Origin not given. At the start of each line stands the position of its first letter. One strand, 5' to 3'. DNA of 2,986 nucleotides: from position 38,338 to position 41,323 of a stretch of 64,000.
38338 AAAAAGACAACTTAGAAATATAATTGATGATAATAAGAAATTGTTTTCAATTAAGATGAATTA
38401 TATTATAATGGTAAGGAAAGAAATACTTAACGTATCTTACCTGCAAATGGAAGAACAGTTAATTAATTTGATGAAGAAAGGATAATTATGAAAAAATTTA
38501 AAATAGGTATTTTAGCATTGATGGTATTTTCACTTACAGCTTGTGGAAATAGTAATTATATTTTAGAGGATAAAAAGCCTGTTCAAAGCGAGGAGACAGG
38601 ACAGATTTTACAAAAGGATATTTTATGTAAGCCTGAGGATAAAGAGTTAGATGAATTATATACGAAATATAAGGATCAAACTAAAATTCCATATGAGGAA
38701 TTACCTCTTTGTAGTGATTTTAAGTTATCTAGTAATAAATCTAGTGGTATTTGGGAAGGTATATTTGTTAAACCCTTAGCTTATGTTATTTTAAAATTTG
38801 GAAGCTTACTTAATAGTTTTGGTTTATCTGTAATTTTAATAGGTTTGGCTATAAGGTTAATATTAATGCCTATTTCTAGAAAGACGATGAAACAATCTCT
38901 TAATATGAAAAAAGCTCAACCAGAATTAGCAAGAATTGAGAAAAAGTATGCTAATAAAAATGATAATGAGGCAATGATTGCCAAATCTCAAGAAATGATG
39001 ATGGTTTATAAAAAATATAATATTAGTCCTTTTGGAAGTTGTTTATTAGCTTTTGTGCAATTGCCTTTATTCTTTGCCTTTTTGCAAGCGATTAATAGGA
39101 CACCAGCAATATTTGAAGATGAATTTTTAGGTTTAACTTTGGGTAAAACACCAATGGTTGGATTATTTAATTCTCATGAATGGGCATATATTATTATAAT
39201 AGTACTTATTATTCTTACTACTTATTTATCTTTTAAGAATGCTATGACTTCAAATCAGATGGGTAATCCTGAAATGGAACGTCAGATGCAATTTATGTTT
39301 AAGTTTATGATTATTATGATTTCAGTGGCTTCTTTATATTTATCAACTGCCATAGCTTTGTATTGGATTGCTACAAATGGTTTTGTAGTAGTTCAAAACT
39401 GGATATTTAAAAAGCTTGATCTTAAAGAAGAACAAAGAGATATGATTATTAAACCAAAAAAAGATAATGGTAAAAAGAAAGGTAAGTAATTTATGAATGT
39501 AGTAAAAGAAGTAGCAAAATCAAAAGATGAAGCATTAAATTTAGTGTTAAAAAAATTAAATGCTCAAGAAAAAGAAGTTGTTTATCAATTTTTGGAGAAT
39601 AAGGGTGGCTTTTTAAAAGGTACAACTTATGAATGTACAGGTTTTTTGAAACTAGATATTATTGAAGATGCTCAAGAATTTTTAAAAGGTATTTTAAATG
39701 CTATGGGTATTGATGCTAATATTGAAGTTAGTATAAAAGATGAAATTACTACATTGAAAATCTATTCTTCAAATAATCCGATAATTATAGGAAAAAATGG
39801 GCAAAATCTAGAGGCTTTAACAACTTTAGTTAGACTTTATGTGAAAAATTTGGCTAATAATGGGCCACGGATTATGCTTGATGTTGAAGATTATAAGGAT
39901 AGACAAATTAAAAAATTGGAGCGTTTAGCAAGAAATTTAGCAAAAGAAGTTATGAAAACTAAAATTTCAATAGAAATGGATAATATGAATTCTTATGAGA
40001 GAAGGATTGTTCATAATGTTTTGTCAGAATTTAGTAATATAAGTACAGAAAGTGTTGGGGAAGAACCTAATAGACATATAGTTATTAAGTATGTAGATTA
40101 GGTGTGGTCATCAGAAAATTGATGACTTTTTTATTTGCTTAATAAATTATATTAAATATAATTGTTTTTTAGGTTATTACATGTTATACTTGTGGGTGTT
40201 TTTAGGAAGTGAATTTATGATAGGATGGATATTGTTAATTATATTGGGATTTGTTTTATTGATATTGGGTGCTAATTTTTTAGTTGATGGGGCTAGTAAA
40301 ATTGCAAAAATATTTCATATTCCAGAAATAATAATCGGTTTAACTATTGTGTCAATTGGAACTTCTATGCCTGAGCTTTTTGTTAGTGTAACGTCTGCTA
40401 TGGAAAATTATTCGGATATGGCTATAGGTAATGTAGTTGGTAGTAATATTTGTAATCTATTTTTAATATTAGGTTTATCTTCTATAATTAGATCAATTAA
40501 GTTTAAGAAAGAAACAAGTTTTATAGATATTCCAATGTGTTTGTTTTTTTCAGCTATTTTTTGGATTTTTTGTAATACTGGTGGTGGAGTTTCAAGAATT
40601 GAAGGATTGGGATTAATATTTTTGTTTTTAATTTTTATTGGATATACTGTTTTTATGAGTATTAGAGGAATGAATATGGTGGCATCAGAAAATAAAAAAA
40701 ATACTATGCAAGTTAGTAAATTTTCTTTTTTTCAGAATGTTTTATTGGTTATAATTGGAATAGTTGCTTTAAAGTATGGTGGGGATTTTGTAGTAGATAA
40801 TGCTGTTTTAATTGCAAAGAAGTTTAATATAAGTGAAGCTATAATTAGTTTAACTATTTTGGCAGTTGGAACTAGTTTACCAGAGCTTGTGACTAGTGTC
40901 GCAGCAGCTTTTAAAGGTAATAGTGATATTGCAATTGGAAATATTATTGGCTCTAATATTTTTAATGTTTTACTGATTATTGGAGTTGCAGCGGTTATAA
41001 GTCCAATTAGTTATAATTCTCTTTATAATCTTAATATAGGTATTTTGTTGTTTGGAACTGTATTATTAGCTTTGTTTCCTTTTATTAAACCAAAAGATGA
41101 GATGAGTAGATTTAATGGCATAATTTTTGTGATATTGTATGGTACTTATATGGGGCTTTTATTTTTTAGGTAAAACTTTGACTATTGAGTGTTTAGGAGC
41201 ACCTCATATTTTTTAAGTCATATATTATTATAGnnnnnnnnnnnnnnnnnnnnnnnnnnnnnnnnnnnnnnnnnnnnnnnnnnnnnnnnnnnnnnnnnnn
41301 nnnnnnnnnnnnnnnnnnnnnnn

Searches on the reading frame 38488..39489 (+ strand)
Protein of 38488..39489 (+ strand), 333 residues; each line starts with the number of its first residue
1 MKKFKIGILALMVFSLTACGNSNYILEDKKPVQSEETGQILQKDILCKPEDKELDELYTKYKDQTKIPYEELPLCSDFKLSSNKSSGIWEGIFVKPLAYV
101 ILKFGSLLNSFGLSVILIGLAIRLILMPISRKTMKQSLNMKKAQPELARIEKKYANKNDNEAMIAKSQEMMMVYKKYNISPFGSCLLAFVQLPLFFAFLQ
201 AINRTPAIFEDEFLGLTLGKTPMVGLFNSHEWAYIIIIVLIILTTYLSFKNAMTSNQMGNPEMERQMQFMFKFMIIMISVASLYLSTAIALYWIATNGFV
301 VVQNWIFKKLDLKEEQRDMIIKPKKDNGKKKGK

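Call 44: search_protein_families(library=pfam, proteins=[window:38488-39489:+], max_evalue=0.001)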
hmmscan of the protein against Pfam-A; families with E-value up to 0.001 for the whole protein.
window:38488-39489:+ (333 aa): 1 family
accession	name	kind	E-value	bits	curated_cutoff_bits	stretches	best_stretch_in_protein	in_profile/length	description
PF02096.25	60KD_IMP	-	2.3e-33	115.9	35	1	111-309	1-163/163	60Kd inner membrane protein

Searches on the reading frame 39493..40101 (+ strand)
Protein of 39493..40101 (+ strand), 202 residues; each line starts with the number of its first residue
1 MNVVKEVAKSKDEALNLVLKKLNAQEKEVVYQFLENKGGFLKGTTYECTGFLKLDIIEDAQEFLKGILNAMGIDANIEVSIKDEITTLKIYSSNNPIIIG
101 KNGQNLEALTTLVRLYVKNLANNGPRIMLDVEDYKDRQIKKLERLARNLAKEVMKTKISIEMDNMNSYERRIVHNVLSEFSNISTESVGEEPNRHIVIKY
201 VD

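Call 44: search_protein_families(library=pfam, proteins=[window:39493-40101:+], max_evalue=0.001)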
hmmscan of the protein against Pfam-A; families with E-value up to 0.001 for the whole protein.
window:39493-40101:+ (202 aa): 3 families
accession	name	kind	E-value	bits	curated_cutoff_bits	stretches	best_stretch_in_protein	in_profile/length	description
PF01424.28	R3H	-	4.3e-21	75.1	26.8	1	141-199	2-59/60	R3H domain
PF13083.13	KH_KhpA-B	-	1e-08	35.4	32.1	1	61-119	5-64/73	KhpA/KhpB, KH domain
PF07650.23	KH_2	-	1.2e-07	31.9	22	1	75-122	16-63/78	KH domain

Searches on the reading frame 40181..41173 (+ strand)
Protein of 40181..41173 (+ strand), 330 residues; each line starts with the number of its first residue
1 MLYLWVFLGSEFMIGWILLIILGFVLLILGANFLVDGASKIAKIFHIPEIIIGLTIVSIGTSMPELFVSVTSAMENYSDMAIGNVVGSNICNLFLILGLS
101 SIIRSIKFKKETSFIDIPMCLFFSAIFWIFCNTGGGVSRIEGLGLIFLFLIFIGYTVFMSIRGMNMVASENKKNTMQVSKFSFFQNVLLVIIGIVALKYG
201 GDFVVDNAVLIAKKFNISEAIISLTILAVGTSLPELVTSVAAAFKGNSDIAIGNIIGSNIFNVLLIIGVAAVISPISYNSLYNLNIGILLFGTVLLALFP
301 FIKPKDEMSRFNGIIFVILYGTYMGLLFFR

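Call 44: search_protein_families(library=pfam, proteins=[window:40181-41173:+], max_evalue=0.001)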
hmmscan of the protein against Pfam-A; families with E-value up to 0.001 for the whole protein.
window:40181-41173:+ (330 aa): 1 family
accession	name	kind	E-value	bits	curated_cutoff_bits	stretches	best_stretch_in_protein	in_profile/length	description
PF01699.29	Na_Ca_ex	-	6.3e-70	234.4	24.9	2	187-328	3-150/151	Sodium/calcium exchanger protein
